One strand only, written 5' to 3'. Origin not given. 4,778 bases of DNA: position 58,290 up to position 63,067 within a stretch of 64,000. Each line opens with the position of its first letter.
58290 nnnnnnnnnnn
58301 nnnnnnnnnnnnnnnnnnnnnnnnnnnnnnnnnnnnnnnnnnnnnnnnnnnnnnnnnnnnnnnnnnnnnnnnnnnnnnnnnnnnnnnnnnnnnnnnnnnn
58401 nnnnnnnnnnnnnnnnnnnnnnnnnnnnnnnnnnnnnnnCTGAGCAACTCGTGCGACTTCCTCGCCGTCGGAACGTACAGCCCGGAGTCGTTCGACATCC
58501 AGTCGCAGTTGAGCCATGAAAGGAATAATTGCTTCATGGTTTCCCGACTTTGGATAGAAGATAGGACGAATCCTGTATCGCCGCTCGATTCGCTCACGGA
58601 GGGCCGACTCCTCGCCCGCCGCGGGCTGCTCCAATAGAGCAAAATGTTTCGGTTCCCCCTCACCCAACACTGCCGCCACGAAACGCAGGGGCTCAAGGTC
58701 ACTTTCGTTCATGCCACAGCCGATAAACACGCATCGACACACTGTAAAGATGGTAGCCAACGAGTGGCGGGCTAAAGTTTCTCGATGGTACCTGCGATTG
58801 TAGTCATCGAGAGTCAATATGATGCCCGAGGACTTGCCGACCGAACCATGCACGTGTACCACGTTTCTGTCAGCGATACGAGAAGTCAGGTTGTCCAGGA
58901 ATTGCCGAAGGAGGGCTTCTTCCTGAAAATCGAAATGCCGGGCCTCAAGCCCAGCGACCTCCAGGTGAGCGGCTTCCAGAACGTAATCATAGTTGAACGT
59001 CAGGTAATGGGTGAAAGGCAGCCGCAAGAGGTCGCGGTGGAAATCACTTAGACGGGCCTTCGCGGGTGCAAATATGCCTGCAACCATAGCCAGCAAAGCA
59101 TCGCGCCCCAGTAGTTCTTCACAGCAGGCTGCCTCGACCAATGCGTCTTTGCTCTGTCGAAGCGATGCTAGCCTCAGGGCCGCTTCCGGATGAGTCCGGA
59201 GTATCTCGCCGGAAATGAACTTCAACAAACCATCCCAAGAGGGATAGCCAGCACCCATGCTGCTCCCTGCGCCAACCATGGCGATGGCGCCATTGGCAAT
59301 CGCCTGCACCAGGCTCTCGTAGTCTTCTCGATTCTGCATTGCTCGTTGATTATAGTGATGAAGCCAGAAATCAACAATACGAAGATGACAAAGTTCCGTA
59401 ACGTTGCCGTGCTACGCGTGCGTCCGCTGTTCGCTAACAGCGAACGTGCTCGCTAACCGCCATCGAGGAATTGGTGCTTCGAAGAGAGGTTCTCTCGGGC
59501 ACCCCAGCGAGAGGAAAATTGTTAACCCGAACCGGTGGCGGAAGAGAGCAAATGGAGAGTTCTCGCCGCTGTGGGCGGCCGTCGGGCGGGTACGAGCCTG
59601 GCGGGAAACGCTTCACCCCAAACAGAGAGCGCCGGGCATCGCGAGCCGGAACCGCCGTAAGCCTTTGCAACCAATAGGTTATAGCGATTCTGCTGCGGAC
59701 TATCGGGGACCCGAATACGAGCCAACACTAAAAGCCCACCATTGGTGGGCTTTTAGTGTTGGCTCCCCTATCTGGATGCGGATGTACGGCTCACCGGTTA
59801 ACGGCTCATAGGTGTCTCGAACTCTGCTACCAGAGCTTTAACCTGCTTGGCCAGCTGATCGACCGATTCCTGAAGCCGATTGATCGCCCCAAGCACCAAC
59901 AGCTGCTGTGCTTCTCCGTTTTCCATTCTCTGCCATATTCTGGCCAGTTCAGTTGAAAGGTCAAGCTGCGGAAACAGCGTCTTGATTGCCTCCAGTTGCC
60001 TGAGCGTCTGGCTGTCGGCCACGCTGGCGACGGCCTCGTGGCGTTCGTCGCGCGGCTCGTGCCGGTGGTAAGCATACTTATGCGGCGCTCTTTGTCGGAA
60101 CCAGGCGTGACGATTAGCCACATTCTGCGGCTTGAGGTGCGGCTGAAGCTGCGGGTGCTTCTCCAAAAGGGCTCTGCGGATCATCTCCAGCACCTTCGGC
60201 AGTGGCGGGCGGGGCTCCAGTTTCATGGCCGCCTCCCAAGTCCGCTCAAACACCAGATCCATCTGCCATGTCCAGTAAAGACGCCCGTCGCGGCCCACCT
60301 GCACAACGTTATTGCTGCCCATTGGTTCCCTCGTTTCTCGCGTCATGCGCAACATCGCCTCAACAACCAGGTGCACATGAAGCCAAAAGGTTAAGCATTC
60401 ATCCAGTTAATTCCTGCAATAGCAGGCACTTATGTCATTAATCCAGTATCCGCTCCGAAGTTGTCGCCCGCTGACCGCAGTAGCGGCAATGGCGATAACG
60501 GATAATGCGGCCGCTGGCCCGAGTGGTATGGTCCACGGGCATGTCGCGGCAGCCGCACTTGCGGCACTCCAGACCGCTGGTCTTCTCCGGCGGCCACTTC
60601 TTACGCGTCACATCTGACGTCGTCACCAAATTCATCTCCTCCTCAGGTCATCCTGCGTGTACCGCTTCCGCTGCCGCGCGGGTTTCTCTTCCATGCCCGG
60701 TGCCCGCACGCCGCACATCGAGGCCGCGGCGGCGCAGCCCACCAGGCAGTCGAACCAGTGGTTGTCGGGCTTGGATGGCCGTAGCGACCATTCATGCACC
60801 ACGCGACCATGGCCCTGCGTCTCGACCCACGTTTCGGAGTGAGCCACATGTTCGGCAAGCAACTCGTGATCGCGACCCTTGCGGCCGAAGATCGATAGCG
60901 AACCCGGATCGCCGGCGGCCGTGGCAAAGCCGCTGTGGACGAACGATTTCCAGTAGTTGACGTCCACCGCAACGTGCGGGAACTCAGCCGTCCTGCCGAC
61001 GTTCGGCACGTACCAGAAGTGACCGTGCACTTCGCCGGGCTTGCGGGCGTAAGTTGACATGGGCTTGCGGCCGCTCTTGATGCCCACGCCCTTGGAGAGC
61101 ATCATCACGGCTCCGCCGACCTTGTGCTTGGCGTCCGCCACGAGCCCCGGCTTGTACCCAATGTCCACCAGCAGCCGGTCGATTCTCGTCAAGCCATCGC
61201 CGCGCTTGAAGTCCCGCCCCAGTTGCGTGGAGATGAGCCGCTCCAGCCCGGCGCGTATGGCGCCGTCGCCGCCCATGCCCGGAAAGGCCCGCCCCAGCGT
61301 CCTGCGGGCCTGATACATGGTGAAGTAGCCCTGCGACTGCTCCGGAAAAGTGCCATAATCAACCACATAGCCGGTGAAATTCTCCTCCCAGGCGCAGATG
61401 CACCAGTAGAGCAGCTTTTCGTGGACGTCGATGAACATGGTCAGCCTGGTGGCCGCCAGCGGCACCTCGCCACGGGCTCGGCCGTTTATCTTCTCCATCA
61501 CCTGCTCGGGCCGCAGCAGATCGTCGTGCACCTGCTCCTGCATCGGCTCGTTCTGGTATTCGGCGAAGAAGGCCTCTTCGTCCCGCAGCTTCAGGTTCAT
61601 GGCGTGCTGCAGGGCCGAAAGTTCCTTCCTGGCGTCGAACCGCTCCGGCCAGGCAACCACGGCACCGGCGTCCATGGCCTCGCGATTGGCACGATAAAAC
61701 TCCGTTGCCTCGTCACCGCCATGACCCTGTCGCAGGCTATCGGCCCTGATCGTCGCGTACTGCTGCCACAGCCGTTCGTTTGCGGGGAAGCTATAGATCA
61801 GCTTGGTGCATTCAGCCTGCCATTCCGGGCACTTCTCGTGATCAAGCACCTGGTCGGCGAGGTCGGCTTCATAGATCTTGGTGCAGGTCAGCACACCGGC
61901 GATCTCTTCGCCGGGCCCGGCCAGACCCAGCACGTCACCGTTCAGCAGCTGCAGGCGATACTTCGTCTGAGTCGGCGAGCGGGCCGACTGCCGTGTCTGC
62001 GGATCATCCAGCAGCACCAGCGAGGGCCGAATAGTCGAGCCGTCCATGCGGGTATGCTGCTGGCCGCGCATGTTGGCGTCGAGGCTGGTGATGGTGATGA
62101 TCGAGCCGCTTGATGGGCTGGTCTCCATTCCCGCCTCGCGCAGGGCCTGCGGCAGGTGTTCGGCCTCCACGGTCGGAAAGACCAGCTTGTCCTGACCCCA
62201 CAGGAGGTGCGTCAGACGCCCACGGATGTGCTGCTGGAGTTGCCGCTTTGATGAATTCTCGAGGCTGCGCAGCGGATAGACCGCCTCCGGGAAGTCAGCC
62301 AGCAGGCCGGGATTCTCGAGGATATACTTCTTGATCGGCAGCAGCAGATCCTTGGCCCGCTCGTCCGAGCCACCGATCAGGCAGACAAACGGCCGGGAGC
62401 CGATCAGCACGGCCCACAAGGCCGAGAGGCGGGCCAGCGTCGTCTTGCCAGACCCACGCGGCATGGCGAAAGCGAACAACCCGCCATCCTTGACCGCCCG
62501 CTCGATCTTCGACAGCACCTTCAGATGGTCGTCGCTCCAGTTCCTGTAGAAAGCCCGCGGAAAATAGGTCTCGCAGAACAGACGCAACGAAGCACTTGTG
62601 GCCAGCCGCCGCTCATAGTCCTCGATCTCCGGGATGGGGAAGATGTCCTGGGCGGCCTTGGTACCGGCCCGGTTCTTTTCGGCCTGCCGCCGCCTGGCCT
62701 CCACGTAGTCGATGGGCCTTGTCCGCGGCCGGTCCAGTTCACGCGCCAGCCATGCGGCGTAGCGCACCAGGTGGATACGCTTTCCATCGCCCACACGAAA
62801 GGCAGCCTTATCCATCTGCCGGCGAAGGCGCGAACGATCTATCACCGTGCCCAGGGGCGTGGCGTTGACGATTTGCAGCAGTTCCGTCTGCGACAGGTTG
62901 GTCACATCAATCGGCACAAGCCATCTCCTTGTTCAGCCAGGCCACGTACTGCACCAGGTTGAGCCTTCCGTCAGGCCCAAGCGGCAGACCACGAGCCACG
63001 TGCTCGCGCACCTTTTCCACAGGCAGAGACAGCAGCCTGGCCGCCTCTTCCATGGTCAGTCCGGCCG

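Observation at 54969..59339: Giant SIR2 - TPR - GreA/B-C - PIN fusion protein carried as prophage cargo: candidate novel single-gene defence system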

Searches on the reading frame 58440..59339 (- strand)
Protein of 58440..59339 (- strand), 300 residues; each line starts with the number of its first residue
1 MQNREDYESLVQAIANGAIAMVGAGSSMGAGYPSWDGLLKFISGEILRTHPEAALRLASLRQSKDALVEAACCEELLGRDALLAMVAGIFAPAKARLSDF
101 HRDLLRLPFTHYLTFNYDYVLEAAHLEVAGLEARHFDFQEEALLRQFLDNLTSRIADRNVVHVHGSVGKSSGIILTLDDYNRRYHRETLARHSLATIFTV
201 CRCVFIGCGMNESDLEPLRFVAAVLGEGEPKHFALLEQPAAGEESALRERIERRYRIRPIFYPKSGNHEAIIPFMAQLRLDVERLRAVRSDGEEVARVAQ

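Call 80: search_solved_structures(query=window:58440-59339:-, max_evalue=0.01, show_alignments=2)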
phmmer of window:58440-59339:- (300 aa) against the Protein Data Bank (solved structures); distinct sequences matched with E-value up to 0.01: 9.
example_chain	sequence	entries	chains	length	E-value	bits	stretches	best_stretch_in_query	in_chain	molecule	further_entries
6lhx_A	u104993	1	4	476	2e-08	37.2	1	16-260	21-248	ThsA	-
8bto_A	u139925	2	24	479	2.7e-07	33.5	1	16-260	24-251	NAD(+) hydrolase ThsA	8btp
9r3e_B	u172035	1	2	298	4.3e-05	26.3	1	112-251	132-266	Protein FAM118B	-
9r0p_B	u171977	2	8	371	7.1e-05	25.6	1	112-251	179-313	Protein FAM118B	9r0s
7uxt_B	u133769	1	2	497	0.00019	24.2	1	13-244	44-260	USG protein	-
8wc0_A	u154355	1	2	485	0.0017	21.1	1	14-238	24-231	NAD(+) hydrolase ThsA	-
8zsf_D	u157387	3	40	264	0.0034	20.1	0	17-247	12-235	Sir2 family NAD-dependent protein deacetylase | KomC, SIR2 domain protein, NADase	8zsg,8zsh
8wkt_A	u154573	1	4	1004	0.009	18.7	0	10-240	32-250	SIR2-like domain-containing protein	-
8k98_C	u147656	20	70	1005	0.009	18.7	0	10-240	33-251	a protein | SIR2-like domain-containing protein | SIR2 family protein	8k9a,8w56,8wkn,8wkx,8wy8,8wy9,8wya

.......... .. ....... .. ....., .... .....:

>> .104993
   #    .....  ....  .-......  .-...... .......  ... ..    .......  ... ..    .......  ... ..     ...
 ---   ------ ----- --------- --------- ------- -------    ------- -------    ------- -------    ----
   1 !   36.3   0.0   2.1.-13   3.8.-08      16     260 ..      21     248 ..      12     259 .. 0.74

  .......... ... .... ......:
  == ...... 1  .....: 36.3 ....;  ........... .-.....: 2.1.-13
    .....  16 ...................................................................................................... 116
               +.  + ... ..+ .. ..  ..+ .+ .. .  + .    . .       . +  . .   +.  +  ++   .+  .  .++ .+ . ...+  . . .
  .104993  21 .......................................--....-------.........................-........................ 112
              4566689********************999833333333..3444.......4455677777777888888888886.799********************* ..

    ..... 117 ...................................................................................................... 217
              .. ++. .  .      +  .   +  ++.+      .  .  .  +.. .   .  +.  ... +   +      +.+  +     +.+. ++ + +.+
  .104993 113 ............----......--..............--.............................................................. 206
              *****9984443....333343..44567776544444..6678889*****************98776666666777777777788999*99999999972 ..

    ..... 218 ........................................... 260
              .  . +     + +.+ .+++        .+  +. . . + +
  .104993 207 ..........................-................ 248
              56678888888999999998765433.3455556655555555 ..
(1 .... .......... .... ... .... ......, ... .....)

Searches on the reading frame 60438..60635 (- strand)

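Call 64: search_protein_families(library=pfam, proteins=[window:60438-60635:-], max_evalue=0.01)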
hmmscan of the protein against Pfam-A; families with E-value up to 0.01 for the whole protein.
window:60438-60635:- (65 aa): 1 family
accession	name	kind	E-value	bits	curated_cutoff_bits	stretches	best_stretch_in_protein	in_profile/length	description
PF22811.2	Zn_ribbon_NrdR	-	0.0044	17.4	27.2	1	22-61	1-42/42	Transcriptional repressor NrdR-like, N-terminal domain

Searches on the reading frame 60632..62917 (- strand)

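Call 8: search_protein_families(library=pfam, proteins=[window:60632-62917:-], max_evalue=0.01)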
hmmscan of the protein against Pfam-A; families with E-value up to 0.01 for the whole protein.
window:60632-62917:- (761 aa): 1 family
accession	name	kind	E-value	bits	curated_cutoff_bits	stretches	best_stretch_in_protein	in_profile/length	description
PF20454.4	GpA_nuclease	-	7.8e-12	45.4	22.5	1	465-738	53-290/294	Terminase large subunit gpA, endonuclease domain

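Call 9: search_protein_families(library=phrogs, proteins=[window:60632-62917:-], max_evalue=0.001)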
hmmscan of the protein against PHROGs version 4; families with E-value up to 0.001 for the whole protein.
window:60632-62917:- (761 aa): 2 families
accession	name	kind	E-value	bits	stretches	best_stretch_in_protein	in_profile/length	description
phrog_38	-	head and packaging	6.7e-28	98.8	1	33-461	216-523/760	terminase large subunit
phrog_15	-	head and packaging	2.4e-15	56.9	1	466-750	690-936/1330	terminase large subunit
